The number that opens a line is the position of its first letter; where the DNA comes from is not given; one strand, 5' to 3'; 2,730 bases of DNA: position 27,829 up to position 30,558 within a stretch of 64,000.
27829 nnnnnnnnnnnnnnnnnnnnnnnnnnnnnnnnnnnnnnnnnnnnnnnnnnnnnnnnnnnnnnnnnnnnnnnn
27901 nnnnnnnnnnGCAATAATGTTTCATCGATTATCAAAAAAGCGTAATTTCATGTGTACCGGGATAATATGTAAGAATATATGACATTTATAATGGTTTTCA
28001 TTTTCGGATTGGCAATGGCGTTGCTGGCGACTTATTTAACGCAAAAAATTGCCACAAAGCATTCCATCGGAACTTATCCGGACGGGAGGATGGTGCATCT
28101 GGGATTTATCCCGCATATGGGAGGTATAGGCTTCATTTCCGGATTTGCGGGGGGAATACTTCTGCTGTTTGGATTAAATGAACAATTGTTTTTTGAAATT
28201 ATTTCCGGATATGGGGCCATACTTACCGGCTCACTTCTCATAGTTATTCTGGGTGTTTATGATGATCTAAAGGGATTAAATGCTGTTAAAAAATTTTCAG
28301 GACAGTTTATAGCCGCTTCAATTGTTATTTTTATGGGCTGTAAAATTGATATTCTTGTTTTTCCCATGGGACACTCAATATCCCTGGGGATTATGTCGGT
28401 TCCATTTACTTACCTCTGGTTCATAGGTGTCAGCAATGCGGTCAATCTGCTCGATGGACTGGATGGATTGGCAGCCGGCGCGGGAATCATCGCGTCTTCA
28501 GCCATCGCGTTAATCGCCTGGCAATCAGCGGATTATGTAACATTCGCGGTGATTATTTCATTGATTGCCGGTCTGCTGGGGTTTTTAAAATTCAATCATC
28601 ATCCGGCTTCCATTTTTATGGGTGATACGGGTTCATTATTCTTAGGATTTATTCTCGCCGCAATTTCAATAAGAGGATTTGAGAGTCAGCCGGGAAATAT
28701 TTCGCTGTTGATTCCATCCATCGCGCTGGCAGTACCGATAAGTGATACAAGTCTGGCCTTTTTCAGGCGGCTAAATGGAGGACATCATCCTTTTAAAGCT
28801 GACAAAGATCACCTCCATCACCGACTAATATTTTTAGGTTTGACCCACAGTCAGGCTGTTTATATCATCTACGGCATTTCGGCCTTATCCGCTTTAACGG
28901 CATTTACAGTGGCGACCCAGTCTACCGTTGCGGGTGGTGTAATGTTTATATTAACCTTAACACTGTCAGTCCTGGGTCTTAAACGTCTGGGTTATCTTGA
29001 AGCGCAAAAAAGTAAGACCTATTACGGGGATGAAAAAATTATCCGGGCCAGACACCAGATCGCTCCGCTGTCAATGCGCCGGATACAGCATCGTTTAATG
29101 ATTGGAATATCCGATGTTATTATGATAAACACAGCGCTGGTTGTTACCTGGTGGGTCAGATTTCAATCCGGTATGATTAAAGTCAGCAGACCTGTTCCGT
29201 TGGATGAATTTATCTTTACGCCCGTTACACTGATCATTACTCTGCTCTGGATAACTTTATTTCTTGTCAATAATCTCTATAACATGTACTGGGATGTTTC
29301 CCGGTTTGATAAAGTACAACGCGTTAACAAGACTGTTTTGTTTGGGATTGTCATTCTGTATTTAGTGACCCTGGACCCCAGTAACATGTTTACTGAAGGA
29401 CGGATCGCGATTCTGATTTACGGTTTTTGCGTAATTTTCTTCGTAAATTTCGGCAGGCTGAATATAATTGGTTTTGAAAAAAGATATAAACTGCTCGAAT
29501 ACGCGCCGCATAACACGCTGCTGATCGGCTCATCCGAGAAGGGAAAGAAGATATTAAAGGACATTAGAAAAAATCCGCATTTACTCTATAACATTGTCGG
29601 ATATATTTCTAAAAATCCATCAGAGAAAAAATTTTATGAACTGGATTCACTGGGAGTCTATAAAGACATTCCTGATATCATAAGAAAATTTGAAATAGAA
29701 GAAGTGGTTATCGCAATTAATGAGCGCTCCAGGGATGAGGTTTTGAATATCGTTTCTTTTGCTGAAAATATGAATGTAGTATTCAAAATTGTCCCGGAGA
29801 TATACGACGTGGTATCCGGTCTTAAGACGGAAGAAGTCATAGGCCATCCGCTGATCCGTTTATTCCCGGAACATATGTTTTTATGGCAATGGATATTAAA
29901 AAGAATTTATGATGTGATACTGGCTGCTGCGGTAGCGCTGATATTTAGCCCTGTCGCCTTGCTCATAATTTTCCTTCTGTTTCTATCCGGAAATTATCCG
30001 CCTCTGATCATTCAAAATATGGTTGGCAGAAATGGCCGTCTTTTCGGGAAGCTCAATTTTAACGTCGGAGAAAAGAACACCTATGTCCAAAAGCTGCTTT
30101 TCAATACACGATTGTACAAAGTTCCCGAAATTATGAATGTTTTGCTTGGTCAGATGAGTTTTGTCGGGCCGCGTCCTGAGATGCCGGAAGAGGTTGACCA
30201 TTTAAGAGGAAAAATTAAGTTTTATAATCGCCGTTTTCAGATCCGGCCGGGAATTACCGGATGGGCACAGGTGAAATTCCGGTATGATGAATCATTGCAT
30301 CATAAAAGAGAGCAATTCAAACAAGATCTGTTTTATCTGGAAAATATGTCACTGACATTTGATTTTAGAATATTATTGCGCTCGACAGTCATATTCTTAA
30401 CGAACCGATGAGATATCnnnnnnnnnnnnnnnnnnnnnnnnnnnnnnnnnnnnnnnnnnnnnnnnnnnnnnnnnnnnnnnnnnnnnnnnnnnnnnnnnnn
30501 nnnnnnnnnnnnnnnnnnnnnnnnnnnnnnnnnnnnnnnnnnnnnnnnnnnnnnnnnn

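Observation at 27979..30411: One ORF fuses an intact WecA/MraY-type (polytopic) phosphoglycosyltransferase to a complete WbaP-type (monotopic) PGT module whose catalytic motifs look eroded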

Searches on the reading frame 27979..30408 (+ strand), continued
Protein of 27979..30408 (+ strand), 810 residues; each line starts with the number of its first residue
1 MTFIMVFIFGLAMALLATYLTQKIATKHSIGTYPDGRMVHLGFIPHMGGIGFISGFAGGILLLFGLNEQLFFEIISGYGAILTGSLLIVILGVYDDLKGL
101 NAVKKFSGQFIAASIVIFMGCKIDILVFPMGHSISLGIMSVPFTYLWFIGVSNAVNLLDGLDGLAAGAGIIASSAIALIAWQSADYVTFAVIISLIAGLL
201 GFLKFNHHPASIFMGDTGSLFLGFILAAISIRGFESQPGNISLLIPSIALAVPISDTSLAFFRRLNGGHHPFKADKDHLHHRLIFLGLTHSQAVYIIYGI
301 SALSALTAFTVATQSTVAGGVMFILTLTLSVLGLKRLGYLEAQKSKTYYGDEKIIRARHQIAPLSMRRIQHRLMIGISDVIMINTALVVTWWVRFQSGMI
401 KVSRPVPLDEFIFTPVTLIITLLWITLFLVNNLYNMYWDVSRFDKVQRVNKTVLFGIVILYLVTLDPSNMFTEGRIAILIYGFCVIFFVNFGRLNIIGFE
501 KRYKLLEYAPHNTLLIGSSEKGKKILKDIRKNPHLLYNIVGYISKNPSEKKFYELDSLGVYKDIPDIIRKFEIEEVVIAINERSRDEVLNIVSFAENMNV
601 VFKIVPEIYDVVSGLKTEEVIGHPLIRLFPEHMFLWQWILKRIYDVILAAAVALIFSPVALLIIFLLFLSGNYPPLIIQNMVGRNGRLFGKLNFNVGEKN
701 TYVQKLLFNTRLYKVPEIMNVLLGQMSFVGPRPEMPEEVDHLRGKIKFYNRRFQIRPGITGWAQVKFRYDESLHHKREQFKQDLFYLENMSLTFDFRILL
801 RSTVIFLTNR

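Call 71: find_encoding_contigs(protein=P0287, flank=8000, max_places=1)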
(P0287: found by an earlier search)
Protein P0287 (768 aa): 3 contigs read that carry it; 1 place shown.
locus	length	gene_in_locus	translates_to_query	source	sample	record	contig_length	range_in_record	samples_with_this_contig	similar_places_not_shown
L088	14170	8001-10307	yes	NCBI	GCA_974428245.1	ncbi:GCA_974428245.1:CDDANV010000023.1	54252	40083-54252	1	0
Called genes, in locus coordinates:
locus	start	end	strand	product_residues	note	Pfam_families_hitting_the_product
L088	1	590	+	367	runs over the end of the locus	PF00155:Aminotran_1_2 (weak), PF00266:Aminotran_5 (weak), PF01041:DegT_DnrJ_EryC1, PF01212:Beta_elim_lyase (weak), PF01053:Cys_Met_Meta_PP (weak)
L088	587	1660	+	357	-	PF02350:Epimerase_2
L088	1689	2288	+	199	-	PF07021:MetW, PF13489:Methyltransf_23, PF13847:Methyltransf_31, PF08241:Methyltransf_11, PF08242:Methyltransf_12, PF13649:Methyltransf_25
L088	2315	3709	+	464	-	PF04932:Wzy_C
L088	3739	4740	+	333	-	PF00535:Glycos_transf_2, PF10111:Glyco_tranf_2_2 (faint), PF13641:Glyco_tranf_2_3, PF13632:Glyco_trans_2_3 (weak)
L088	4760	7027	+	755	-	PF13439:Glyco_transf_4, PF13579:Glyco_trans_4_4, PF20706:GT4-conflict, PF00534:Glycos_transf_1, PF13692:Glyco_trans_1_4, PF13439:Glyco_transf_4, PF13477:Glyco_trans_4_2, PF13579:Glyco_trans_4_4, +3 more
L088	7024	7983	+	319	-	PF01073:3Beta_HSD, PF01370:Epimerase, PF02719:Polysacc_synt_2, PF04321:RmlD_sub_bind, PF16363:GDP_Man_Dehyd, PF07993:NAD_binding_4, PF02719:Polysacc_synt_2 (weak)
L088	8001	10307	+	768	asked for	PF00953:Glycos_transf_4, PF13727:CoA_binding_3 (weak), PF02397:Bac_transf (weak)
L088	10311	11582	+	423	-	PF02403:Seryl_tRNA_N, PF00587:tRNA-synt_2b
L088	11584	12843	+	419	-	PF00512:HisKA (faint), PF02518:HATPase_c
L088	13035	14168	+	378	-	?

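Call 79: find_encoding_contigs(protein=P0131, flank=6000, max_places=2)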
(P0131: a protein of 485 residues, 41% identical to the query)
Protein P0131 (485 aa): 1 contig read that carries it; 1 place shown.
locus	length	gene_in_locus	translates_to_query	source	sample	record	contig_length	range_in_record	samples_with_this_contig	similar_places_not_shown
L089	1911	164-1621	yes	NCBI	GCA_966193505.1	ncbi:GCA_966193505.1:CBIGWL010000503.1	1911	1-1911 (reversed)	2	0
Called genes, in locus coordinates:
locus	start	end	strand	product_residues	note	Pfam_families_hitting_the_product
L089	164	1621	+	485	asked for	PF13727:CoA_binding_3, PF02397:Bac_transf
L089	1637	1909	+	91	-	?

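Call 80: find_encoding_contigs(protein=P0133, flank=6000, max_places=1)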
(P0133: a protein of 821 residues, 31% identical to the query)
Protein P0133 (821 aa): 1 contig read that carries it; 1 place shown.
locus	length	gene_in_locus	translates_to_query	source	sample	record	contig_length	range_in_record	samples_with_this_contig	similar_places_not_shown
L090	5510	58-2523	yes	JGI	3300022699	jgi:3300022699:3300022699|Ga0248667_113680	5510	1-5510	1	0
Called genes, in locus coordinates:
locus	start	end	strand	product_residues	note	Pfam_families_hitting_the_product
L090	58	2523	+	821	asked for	PF00953:Glycos_transf_4, PF13727:CoA_binding_3, PF02397:Bac_transf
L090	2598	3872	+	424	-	PF02403:Seryl_tRNA_N, PF00587:tRNA-synt_2b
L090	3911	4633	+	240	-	PF01553:Acyltransferase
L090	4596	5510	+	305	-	?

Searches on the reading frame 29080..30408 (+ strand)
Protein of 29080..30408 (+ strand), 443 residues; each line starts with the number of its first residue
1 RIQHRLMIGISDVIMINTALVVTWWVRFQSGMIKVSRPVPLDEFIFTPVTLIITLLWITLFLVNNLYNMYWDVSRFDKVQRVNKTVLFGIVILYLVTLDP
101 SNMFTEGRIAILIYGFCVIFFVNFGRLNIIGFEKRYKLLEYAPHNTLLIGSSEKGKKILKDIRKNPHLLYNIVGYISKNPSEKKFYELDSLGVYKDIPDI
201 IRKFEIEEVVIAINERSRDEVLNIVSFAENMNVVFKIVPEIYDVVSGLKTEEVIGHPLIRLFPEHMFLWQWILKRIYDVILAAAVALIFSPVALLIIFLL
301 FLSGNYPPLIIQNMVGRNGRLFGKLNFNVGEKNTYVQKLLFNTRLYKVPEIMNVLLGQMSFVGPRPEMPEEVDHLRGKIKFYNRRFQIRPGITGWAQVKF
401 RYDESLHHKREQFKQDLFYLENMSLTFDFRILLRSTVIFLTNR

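Call 5: search_solved_structures(query=window:29080-30408:+, show_alignments=3, max_evalue=0.001)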
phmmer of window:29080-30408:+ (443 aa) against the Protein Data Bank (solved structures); distinct sequences matched with E-value up to 0.001: 7.
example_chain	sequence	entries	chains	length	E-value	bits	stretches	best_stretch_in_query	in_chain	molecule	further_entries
8g1n_A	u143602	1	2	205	3.1e-14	55.8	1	269-435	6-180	N,N'-diacetylbacilliosaminyl-1-phosphate transferase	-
8e37_B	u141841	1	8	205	3.7e-14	55.6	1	269-435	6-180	N,N'-diacetylbacilliosaminyl-1-phosphate transferase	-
30us_A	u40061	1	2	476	7.7e-14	54.5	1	334-438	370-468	UDP-Gal::undecaprenolphosphate Gal-1-P transferase WbaP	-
9s7s_A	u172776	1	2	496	8.5e-14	54.4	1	334-438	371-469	UDP-Gal::undecaprenolphosphate Gal-1-P transferase WbaP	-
30wc_A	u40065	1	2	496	8.5e-14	54.4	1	334-438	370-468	Undecaprenyl-phosphate galactose phosphotransferase WbaP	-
9s8l_A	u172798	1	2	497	8.6e-14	54.4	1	334-438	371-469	UDP-Gal::undecaprenolphosphate Gal-1-P transferase WbaP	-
8t53_A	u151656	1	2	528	1.4e-12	50.4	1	333-440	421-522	Undecaprenyl-phosphate galactose phosphotransferase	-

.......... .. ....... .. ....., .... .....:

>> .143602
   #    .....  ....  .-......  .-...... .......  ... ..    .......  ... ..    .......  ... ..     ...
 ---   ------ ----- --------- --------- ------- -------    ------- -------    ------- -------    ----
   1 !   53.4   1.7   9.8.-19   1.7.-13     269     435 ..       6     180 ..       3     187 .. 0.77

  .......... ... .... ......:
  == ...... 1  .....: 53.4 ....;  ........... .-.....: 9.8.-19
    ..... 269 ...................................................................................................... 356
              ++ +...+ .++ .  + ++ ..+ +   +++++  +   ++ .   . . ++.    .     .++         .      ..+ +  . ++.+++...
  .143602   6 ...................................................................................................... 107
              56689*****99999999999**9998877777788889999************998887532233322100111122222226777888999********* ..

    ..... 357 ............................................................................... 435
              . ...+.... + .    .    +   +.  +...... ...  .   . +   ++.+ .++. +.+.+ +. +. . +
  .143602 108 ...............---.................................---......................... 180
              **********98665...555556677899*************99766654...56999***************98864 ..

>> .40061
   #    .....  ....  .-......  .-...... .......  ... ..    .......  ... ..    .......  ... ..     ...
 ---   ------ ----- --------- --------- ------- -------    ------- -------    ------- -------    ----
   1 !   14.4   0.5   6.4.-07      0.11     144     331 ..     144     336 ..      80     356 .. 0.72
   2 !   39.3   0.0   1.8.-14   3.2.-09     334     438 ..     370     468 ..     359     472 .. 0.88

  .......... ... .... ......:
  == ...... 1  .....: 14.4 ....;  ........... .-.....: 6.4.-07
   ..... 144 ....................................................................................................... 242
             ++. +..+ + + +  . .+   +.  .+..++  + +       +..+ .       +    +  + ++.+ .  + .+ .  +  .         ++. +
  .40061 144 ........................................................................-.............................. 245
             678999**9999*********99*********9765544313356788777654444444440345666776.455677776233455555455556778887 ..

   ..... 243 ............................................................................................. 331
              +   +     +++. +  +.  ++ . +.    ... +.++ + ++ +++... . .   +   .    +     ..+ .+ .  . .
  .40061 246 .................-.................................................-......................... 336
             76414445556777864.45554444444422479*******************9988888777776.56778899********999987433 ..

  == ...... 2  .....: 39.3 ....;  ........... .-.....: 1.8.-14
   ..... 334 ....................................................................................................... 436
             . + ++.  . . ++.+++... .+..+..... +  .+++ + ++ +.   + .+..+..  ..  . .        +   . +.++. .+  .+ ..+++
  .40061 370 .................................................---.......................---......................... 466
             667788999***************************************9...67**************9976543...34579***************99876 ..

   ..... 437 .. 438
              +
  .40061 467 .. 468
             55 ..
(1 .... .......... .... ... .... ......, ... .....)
